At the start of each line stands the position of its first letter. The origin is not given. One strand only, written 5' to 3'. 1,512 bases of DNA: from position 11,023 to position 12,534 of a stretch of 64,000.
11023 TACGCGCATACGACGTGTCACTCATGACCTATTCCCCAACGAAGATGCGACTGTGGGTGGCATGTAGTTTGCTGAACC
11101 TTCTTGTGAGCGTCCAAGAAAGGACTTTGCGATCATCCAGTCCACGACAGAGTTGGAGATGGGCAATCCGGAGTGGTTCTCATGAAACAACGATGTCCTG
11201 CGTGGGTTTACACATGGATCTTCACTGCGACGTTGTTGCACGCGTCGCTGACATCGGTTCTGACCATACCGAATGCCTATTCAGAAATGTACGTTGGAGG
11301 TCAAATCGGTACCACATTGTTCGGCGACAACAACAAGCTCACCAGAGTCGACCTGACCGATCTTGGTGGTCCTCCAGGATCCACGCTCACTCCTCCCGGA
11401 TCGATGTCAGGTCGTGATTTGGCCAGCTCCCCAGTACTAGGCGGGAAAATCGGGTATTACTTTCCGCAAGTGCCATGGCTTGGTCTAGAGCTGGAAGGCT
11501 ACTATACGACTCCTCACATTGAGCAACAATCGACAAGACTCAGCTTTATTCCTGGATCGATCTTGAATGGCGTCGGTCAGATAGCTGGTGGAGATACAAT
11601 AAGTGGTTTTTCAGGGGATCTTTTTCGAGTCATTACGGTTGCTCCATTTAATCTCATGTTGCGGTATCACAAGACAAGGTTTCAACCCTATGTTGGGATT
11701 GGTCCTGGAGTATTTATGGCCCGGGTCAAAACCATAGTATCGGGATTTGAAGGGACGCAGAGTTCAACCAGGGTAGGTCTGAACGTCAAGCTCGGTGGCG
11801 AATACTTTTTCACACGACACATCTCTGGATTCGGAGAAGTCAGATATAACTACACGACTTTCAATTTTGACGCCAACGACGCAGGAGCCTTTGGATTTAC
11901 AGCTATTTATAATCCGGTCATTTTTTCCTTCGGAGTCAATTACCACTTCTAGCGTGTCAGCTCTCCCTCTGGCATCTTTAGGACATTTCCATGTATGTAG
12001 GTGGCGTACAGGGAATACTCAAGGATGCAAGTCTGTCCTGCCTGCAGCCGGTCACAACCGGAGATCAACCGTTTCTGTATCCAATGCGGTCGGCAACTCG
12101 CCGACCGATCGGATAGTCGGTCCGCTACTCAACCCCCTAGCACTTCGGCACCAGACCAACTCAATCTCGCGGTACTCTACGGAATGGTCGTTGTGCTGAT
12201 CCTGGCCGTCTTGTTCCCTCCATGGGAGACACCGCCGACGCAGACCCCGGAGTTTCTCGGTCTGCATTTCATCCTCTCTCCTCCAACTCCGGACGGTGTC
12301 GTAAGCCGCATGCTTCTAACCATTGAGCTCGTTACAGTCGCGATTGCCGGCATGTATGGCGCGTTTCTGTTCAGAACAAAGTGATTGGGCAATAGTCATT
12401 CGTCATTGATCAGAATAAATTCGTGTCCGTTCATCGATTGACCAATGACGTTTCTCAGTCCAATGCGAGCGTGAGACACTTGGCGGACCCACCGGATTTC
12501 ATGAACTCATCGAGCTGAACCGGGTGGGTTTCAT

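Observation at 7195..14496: larC and larB cluster near the cyclodeaminase: candidate nickel-pincer-dependent arginine catabolic system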

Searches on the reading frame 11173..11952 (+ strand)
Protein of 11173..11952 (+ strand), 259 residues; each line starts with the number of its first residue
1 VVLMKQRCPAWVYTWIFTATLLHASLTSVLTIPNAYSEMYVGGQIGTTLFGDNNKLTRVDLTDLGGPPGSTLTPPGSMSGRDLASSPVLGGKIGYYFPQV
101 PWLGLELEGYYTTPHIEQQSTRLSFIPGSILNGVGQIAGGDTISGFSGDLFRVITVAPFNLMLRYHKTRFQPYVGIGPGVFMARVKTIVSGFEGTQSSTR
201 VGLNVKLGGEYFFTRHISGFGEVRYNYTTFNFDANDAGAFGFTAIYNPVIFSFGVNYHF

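Call 3: search_protein_families(library=ncbifam, proteins=[window:11173-11952:+])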
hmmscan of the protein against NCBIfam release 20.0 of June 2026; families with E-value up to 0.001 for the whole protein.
window:11173-11952:+ (259 aa): 0 families

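Call 4: search_protein_families(library=pfam, proteins=[window:11173-11952:+])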
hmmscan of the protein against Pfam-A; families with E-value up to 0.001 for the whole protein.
window:11173-11952:+ (259 aa): 1 family
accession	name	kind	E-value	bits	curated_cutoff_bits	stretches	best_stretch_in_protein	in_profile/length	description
PF13505.12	OMP_b-brl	-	5.7e-14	53.1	28.7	1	24-259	6-175/175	Outer membrane protein beta-barrel domain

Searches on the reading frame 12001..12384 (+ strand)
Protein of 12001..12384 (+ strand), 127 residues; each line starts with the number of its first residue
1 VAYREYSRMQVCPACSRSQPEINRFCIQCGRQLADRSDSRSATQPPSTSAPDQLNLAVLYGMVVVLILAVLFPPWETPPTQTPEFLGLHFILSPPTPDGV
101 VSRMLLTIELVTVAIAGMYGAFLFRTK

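Call 78: search_protein_families(library=pfam, proteins=[window:12001-12384:+], max_evalue=0.001)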
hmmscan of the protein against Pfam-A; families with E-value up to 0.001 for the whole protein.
window:12001-12384:+ (127 aa): 1 family
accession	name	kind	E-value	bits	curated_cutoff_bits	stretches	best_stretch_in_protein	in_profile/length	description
PF12773.13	DZR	-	0.00041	20.9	27.3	1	12-34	1-23/45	Double zinc ribbon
